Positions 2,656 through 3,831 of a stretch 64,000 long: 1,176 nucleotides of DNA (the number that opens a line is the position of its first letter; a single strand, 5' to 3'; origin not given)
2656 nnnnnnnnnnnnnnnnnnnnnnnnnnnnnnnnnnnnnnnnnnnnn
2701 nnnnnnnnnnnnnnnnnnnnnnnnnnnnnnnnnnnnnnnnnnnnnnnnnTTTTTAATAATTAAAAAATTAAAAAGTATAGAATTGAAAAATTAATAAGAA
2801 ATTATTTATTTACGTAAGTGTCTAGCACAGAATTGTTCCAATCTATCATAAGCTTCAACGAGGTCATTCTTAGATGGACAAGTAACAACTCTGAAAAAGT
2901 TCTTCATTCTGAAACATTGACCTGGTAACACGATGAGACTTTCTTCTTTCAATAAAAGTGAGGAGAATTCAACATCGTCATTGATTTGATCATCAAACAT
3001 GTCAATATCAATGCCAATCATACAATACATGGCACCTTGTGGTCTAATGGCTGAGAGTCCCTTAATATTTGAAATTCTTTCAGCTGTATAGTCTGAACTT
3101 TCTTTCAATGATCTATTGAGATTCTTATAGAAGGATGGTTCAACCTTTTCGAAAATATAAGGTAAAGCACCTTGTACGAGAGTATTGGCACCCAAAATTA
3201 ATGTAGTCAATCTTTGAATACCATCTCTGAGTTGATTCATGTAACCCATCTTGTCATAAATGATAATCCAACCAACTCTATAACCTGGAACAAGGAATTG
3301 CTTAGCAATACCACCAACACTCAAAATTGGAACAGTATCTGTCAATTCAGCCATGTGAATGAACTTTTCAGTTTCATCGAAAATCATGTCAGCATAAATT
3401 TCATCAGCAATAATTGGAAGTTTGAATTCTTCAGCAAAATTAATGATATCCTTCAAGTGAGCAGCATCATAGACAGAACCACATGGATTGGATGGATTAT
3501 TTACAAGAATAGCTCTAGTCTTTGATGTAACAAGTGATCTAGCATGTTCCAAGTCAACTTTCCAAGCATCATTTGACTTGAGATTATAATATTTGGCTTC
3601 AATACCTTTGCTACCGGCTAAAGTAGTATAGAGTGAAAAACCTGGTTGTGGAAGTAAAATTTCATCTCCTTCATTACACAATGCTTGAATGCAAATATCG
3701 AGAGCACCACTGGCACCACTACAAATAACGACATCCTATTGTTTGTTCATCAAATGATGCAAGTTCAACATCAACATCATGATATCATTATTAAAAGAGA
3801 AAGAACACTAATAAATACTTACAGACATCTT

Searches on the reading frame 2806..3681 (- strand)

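Call 17: search_protein_families(library=pfam, proteins=[window:2806-3681:-], max_evalue=0.001)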
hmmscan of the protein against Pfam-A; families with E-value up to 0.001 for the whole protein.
window:2806-3681:- (291 aa): 1 family
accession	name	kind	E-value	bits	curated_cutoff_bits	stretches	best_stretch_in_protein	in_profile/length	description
PF00155.27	Aminotran_1_2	-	7.9e-49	167.2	19.7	1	2-280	88-360/361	Aminotransferase class I and II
